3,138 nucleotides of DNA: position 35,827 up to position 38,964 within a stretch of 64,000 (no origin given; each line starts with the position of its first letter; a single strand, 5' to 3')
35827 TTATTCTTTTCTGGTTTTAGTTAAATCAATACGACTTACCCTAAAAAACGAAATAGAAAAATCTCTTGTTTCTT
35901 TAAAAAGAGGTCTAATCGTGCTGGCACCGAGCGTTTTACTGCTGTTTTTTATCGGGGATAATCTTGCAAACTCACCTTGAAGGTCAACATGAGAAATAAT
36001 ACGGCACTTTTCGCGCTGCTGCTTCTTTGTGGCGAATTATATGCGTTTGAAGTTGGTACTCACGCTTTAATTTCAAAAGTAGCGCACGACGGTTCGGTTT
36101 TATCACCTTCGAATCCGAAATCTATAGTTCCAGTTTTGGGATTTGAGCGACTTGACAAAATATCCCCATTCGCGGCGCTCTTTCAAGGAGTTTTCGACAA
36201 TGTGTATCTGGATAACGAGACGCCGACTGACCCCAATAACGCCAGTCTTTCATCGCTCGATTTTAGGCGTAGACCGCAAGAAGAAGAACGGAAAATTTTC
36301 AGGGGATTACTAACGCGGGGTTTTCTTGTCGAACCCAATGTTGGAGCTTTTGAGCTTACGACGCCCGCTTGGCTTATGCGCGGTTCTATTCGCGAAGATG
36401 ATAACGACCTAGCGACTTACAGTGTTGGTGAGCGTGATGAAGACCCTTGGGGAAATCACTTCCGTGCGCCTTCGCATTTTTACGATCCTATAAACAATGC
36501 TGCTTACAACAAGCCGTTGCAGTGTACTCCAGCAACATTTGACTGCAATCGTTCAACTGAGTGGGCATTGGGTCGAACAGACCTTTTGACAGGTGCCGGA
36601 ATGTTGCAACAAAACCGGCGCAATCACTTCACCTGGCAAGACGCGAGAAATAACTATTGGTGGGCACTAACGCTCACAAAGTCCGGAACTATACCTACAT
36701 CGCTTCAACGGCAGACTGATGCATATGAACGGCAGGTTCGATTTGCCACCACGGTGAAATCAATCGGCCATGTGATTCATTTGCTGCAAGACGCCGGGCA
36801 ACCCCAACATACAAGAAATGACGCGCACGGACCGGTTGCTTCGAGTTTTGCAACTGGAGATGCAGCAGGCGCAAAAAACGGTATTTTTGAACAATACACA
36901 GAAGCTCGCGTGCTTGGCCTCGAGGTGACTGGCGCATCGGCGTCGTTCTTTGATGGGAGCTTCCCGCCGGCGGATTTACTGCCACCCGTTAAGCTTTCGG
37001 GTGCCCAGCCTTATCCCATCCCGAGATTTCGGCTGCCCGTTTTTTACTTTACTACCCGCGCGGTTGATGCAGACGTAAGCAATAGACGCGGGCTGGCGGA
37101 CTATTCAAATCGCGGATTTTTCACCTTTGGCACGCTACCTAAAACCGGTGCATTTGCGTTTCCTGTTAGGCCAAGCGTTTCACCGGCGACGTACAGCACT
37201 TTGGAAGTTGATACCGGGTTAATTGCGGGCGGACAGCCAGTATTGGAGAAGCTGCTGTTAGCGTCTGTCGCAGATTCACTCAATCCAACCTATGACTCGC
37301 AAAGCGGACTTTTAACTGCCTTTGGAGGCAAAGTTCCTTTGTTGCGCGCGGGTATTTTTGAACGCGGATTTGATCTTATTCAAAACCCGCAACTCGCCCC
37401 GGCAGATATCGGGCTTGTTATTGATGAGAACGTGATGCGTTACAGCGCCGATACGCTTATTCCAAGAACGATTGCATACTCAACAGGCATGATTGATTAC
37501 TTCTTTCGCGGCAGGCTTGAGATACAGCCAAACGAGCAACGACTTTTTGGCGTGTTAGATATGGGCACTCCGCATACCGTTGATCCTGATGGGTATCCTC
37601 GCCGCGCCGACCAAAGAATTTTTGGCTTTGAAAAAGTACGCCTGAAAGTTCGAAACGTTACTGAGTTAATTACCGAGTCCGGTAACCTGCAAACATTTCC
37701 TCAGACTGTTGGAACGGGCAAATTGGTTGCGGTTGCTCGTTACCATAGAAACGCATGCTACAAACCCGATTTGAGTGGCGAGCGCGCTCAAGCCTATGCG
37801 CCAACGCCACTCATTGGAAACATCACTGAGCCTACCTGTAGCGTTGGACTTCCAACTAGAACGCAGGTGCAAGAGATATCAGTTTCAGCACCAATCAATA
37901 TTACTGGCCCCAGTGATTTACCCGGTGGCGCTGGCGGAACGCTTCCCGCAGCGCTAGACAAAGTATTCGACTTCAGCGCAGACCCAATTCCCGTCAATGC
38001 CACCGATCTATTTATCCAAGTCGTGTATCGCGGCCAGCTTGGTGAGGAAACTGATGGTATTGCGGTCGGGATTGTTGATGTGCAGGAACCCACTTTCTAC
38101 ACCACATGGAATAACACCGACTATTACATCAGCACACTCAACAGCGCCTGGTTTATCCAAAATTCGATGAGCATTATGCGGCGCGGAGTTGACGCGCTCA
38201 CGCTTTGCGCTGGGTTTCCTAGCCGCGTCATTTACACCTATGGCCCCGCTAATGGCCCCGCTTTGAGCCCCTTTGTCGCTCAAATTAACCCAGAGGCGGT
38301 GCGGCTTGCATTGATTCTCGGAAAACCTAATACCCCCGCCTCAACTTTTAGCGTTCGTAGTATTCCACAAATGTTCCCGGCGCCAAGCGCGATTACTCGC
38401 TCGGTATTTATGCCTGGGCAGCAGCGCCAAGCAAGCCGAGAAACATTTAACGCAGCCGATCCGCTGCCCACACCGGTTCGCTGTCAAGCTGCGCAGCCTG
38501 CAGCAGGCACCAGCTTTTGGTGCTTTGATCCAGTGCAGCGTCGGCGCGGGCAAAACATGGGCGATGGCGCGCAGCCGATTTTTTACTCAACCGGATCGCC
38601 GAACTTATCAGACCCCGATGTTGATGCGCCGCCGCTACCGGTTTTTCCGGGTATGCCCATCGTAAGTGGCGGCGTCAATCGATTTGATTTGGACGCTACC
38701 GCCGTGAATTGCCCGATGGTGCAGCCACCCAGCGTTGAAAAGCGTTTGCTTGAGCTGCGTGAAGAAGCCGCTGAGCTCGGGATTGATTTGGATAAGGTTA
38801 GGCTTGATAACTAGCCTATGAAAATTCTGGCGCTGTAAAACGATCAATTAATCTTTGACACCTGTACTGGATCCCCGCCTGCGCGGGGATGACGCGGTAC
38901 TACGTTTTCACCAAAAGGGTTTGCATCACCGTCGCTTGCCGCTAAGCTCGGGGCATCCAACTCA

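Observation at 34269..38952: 4.6-kb islet of secreted proteins inserted upstream of thiG and bracketed by a duplicated promoter-like 50-bp repeat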

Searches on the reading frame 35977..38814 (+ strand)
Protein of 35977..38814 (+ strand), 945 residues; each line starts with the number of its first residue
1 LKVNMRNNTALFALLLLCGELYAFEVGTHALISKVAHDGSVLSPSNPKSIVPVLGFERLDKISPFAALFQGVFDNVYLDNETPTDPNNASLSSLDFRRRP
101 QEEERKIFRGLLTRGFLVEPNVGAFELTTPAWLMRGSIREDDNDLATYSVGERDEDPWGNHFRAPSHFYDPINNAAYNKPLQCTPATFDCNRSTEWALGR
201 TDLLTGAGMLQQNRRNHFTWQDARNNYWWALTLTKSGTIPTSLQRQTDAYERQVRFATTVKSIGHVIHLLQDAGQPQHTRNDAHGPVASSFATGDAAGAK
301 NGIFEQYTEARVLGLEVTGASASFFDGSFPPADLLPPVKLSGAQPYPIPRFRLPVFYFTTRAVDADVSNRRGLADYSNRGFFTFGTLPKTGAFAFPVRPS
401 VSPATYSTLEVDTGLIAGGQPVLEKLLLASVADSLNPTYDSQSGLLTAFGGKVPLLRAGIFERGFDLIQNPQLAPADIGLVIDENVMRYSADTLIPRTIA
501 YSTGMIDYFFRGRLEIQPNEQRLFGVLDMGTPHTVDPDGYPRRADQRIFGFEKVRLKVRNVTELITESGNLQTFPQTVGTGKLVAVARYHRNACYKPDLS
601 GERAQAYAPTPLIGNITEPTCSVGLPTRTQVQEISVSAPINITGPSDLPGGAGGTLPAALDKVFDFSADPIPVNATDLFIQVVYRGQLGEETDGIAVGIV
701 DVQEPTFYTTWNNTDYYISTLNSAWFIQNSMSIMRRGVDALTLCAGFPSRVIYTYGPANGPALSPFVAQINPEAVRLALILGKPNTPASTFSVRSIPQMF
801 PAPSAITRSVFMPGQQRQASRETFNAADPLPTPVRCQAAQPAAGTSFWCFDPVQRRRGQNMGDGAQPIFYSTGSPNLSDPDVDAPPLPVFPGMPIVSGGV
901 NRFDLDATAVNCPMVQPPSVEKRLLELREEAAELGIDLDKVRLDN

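Call 8: search_protein_families(library=pfam, proteins=[window:35977-38814:+], max_evalue=0.01)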
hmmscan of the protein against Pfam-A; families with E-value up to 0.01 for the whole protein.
window:35977-38814:+ (945 aa): 0 families

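Call 14: find_homologous_proteins(query=window:35977-38814:+)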
Query window:35977-38814:+ (945 aa): 176 proteins with E <= 0.001 among 8000 candidates; the best 120 are listed.
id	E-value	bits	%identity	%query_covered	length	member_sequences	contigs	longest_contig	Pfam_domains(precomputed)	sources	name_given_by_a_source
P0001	0.0e+0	2172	100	100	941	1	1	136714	-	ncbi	-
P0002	0.0e+0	1168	58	99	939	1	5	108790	-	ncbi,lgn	-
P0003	0.0e+0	1147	57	97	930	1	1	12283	-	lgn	-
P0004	2.7e-258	878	48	99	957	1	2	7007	-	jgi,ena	-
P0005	1.3e-257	875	49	99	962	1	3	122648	-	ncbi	ncbi:MAG: hypothetical protein AB7V26_01600 [Lysobacterales bacterium]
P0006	1.2e-253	862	48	99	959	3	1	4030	-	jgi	-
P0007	2.1e-247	842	48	96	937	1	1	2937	-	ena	-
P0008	1.3e-246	839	47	99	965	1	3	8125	-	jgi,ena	-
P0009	3.3e-245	834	47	97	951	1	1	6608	-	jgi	jgi:hypothetical protein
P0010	3.3e-243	828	47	99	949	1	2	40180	-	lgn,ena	-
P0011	7.3e-242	823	48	96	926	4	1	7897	-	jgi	-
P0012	1.4e-241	822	47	98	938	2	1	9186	-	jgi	-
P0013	2.1e-224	766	46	95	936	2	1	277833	-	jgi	-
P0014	1.6e-219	749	45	95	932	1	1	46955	-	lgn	-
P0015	5.8e-219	748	45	98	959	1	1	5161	-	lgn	-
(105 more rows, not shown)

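Call 15: find_encoding_contigs(protein=P0001, flank=10000, max_places=4)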
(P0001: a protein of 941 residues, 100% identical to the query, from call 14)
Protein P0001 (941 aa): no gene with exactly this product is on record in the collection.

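Call 16: find_encoding_contigs(protein=P0002, flank=10000, max_places=5)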
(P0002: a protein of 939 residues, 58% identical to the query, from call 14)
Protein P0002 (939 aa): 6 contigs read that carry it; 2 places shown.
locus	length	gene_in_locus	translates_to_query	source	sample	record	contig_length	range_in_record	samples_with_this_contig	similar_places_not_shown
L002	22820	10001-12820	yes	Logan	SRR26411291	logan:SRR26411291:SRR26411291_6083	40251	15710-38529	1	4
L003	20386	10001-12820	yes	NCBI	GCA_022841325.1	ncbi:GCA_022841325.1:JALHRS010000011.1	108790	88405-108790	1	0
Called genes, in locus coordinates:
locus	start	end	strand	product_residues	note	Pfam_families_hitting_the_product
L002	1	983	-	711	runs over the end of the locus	-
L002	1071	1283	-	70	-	-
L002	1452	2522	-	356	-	-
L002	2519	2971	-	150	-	-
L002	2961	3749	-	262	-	-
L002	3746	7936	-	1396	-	PF01443:Viral_helicase1 (faint), PF13086:AAA_11, PF13245:AAA_19 (faint), PF13604:AAA_30 (faint), PF13087:AAA_12, PF01751:Toprim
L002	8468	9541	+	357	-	-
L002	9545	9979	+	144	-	-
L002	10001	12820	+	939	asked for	-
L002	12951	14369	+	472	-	PF02310:B12-binding, PF04055:Radical_SAM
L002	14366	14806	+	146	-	-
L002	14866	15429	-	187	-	PF04002:RadC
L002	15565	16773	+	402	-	PF02534:T4SS-DNA_transf (faint), PF10412:TrwB_AAD_bind, PF01935:DUF87 (weak)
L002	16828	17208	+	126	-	-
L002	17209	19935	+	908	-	-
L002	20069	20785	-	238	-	-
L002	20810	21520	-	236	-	PF18153:Cap15_CD_rec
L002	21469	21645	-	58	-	-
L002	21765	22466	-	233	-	-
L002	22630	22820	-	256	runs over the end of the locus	-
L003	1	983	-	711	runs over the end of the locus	-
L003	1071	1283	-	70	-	-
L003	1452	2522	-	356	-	-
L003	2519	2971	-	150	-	-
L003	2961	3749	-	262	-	-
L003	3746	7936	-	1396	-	PF01443:Viral_helicase1 (faint), PF13086:AAA_11, PF13245:AAA_19 (faint), PF13604:AAA_30 (faint), PF13087:AAA_12, PF01751:Toprim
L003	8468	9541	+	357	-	-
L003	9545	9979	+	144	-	-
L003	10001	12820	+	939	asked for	-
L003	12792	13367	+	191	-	PF02310:B12-binding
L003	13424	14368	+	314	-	PF04055:Radical_SAM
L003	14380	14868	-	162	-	-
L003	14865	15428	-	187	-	PF04002:RadC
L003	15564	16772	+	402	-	PF02534:T4SS-DNA_transf (faint), PF10412:TrwB_AAD_bind, PF01935:DUF87 (weak)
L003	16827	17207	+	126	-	-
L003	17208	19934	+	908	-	-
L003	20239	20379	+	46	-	-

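Call 17: list_cluster_members(proteins=[P0001, P0002, P0003])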
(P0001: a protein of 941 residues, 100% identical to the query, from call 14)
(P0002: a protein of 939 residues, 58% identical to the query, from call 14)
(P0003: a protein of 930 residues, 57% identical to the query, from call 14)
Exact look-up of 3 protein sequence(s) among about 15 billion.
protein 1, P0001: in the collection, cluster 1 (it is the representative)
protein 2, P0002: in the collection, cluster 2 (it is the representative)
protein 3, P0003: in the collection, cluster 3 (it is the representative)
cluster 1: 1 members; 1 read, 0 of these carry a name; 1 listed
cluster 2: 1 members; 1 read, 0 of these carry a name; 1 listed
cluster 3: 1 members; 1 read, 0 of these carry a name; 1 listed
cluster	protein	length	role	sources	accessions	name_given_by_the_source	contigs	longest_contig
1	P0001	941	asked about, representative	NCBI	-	-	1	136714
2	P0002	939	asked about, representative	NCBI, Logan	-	-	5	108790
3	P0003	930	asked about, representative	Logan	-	-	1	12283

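Call 18: find_encoding_contigs(protein=P0005, flank=10000, max_places=3)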
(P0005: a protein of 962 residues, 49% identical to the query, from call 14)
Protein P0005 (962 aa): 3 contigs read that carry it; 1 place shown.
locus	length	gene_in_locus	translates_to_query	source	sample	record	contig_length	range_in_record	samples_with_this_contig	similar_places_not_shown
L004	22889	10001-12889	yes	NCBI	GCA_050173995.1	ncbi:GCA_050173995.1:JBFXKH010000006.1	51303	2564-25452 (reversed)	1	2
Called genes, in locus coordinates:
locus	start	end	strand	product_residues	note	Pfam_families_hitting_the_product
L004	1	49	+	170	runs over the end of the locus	-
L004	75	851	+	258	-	PF13717:Zn_ribbon_4 (weak), PF11906:DUF3426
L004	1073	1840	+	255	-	PF20567:DUF6776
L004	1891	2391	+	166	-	PF04519:Bactofilin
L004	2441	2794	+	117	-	PF01521:Fe-S_biosyn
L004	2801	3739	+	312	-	PF09296:NUDIX-like (weak), PF00293:NUDIX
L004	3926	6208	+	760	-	PF11412:DsbD_N, PF02683:DsbD_TM, PF13899:Thioredoxin_7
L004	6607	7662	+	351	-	-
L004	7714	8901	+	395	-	-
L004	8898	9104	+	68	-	-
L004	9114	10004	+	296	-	-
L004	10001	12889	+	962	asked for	-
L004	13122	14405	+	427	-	PF00108:Thiolase_N, PF02803:Thiolase_C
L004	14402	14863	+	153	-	PF01641:SelR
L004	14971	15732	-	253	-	PF06629:MipA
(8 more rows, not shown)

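Call 39: find_related_loci(query=window:35977-38814:+, collection=genome_contigs, flank=10000)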
Query window:35977-38814:+ (945 aa) in genome_contigs; peptide patterns used: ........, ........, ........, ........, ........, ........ (x = any residue, [..] = any of these).
118 stretches matched a pattern; 68 encode a relative of the query (tblastn E <= 1e-3); 67 distinct loci.
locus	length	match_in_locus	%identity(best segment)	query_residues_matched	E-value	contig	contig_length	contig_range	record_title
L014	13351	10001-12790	44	21-935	0e+0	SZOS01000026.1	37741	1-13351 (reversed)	Gammaproteobacteria bacterium PRO6 ZYPT4scaffold_557, whole genome shotgun sequence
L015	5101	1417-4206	44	21-935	0e+0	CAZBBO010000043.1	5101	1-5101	MAG TPA_asm: uncultured Ferruginibacter sp. isolate binchicken_co235_16 genome assembly, contig: NODE_34464_length_5101_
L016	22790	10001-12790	43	23-931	0e+0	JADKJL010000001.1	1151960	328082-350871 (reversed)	MAG: Lysobacterales bacterium isolate Vibo_18-Q3-R45-57_BAT3C.98 tig00000620-10-11514670, whole genome shotgun sequence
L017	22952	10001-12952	41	10-937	0e+0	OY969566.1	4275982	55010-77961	MAG: uncultured Gammaproteobacteria bacterium isolate MFD09964.bin.1.5 genome assembly, chromosome: 1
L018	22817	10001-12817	43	11-935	0e+0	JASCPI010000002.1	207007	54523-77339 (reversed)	Lysobacteraceae bacterium PS02065 NODE_2_length_207007_cov_11.674314, whole genome shotgun sequence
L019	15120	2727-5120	40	1-746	6e-160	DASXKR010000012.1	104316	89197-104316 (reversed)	MAG TPA_asm: Rudaea sp. isolate SMAG_U5281 k141_2142266, whole genome shotgun sequence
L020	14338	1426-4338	36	1-941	2e-148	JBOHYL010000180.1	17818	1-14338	MAG: Rudaea sp. isolate TC-S_metabat2.bin.583 k127_2428173, whole genome shotgun sequence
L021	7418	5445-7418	40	2-669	2e-121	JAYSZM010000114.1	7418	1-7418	MAG: Lysobacterales bacterium isolate GFS_13630 GFS_13630_113, whole genome shotgun sequence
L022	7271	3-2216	37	215-937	5e-116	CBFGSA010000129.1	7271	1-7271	MAG TPA_asm: uncultured Rhodanobacteraceae bacterium isolate SRR17295759_maxbin2_4 genome assembly, contig: ERZ23354333.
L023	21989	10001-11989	39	14-716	8e-112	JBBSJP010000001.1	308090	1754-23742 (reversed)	MAG: Lysobacterales bacterium isolate LS4_metabat2.022 LS4_metabat2.022_K_1627390_L_308090_cov_41.9990, whole genome sho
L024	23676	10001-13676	37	23-730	9e-110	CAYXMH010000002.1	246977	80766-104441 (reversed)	MAG TPA_asm: uncultured Rhodanobacteraceae bacterium isolate SRP278252_co2_209 genome assembly, contig: NODE_31_length_2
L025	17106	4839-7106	35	23-717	1e-102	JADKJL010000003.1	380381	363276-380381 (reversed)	MAG: Lysobacterales bacterium isolate Vibo_18-Q3-R45-57_BAT3C.98 tig00001772-10-3791540, whole genome shotgun sequence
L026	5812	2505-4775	35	23-717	3e-99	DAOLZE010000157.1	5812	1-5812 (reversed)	MAG TPA_asm: Rhodocyclaceae bacterium isolate AMR_MDS_5166 NODE_8029_length_5812_cov_4.395345, whole genome shotgun sequ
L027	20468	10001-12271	35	23-717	8e-99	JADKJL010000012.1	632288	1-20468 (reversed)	MAG: Lysobacterales bacterium isolate Vibo_18-Q3-R45-57_BAT3C.98 tig00724285-10-6359460, whole genome shotgun sequence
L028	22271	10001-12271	35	23-717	5e-99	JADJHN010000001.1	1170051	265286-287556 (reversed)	MAG: Lysobacterales bacterium isolate Ega_18-Q3-R5-49_BAT3C.216 tig00000055-10-11680120, whole genome shotgun sequence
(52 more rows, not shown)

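Call 47: search_solved_structures(query=A3, max_evalue=10, show_alignments=2)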
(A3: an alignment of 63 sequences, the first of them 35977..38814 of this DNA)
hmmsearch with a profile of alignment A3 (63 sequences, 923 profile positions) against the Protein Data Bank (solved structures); distinct sequences matched with E-value up to 10: 1.
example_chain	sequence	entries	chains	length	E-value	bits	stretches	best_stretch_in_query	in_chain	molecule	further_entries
8cqm_A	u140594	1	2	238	0.052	15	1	248-318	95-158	Phospholipase C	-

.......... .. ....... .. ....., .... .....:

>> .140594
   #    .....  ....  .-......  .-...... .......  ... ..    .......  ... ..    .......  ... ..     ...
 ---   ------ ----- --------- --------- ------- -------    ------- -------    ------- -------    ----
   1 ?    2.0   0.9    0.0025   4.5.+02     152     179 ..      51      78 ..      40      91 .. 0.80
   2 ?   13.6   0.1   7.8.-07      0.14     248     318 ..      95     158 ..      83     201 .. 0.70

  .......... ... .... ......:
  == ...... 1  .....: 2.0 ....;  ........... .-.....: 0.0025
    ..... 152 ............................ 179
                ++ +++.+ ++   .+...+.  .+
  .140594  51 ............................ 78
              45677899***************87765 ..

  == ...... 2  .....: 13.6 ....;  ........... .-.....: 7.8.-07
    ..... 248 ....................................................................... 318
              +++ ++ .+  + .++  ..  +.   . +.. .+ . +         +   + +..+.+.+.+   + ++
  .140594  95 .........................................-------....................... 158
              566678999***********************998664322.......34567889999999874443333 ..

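Call 70: predict_structure(alignment_id=A3)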
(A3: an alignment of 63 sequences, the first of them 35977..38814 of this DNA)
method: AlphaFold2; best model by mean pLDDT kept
length: 945 residues; sequences in the alignment: 63
mean_pLDDT: 88.9   pTM: 0.91
mean pLDDT of the five models: 88.9, 87.5, 87.1, 86.0, 85.2
residues with pLDDT >= 90: 629; 70-90: 216; 50-70: 88; < 50: 12
segments of 3 or more residues with pLDDT < 50: 18-21, 321-325
pLDDT, mean of each block of 10 residues (from residue 1): 64 57 78 98 97 96 92 92 90 94 93 96 97 96 61 80 91 91 82 97 93 93 98 91 95 97 98 96 76 71 90 78 52 89 97 98 95 95 87 83 93 83 90 94 93 89 60 67 91 97 99 97 96 96 97 97 97 97 98 97 91 92 94 97 98 95 97 98 98 98 97 90 84 84 94 85 77 95 93 94 89 93 75 76 88 94 93 72 83 92 87 69 86 87 54
secondary structure, 60 per line:
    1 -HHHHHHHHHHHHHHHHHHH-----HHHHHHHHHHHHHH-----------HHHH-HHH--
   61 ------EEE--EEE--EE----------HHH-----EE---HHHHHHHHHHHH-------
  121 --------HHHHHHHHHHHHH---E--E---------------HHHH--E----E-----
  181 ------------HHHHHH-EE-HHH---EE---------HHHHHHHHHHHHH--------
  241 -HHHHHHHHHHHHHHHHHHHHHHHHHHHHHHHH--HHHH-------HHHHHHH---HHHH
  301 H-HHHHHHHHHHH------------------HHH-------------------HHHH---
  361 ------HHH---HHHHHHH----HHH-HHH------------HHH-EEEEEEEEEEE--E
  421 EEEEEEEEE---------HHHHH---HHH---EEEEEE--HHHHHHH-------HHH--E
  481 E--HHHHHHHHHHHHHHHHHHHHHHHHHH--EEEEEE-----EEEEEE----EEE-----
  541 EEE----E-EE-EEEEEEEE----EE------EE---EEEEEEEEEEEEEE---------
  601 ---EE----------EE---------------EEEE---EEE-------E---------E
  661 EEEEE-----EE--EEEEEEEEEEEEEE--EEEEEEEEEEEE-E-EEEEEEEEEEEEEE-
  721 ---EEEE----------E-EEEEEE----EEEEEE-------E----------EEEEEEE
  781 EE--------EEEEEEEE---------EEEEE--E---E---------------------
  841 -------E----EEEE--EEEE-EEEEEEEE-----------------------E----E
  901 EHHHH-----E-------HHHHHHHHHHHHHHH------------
elements in order (helices of 4 or more, strands of 3 or more residues): H2-20 H26-39 H51-54 E67-69 E72-74 H102-113 H129-141 H164-167 H193-198 H220-232 H242-273 H276-279 H287-293 H297-301 H303-313 H354-357 H373-379 E407-417 E420-429 H439-443 E453-458 H461-467 H484-509 E512-517 E523-528 E533-535 E541-543 E553-560 E578-591 E633-636 E640-642 E660-665 E675-688 E691-702 E706-719 E724-727 E740-745 E750-755 E774-782 E791-798 E808-812 E853-856 E859-862 E864-871 H902-905 H919-933

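Call 73: fold_search(model_id=the predicted structure, library=pdb)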
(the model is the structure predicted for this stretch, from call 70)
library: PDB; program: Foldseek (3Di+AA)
matches with E <= 10: 1072; with E <= 0.001: 0
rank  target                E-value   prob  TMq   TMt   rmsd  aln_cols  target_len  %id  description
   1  1ggu_B                1.5e-02  0.25  0.09  0.11  27.7       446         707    9  HUMAN FACTOR XIII WITH CALCIUM BOUND IN THE ION SITE (released 1999-09-16)
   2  7usy_J                2.5e-02  0.16  0.08  0.17  20.7       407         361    8  Structure of C. elegans TMC-1 complex with ARRD-6 (released 2022-10-19)
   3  1ca1                  2.6e-02  0.60  0.15  0.32  18.6       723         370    9  ALPHA-TOXIN FROM CLOSTRIDIUM PERFRINGENS (released 1999-05-04)
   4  7nxd_A                3.1e-02  0.12  0.08  0.08  18.6       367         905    9  Cryo-EM structure of human integrin alpha5beta1 in the half-bent conformation (released 2021-08-25)
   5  8tr9                  4.5e-02  0.14  0.09  0.11  27.4       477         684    7  Cryo-EM structure of transglutaminase 2 bound to GDP (released 2024-07-31)
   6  9a3v_A                4.5e-02  0.11  0.07  0.08  18.8       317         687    7  Predicted model of tissue transglutaminase 2 (TG2) in complex with plasma fibronectin type III modules 14 and 15 (FNII (released 2024-02-02)
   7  7usl_A                5.0e-02  0.10  0.07  0.07  17.9       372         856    8  Integrin alphaM/beta2 ectodomain in complex with adenylate cyclase toxin RTX751 and M1F5 Fab (released 2022-08-17)
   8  4mmx_A                6.7e-02  0.08  0.08  0.08  17.6       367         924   10  Integrin AlphaVBeta3 ectodomain bound to the tenth domain of Fibronectin (released 2014-03-26)
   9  4neh_A                7.0e-02  0.08  0.08  0.07  18.7       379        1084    8  An internal ligand-bound, metastable state of a leukocyte integrin, aXb2 (released 2014-01-15)
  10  5jpm_A                7.4e-02  0.08  0.08  0.10  26.6       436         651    7  Structure of the complex of human complement C4 with MASP-2 rebuilt using iMDFF (released 2016-08-10)
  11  2dd8_L                8.5e-02  0.07  0.05  0.15  20.2       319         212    9  Crystal Structure of SARS-CoV Spike Receptor-Binding Domain Complexed with Neutralizing Antibody (released 2006-04-04)
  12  2vwe_C                1.1e-01  0.08  0.06  0.18  19.0       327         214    9  Crystal Structure of Vascular Endothelial Growth Factor-B in Complex with a Neutralizing Antibody Fab Fragment (released 2008-11-04)
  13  8hsv_A                1.1e-01  0.08  0.08  0.17  22.4       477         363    8  The structure of rat beta-arrestin1 in complex with a rat Mdm2 peptide (released 2023-07-19)
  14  6oel_L                1.3e-01  0.07  0.05  0.16  18.9       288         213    9  Engineered Fab bound to IL-4 receptor (released 2019-08-07)
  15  1bey_L                1.3e-01  0.06  0.05  0.16  19.3       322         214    9  ANTIBODY TO CAMPATH-1H HUMANIZED FAB (released 1999-01-27)
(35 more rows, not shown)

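Call 87: search_protein_families(library=padloc, proteins=[window:35977-38814:+], max_evalue=0.1)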
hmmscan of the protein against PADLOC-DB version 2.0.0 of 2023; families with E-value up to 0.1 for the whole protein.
window:35977-38814:+ (945 aa): 0 families

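Call 88: search_protein_families(library=ncbifam, proteins=[window:35977-38814:+], max_evalue=0.1)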
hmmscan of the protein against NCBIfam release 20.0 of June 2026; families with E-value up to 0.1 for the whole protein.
window:35977-38814:+ (945 aa): 0 families
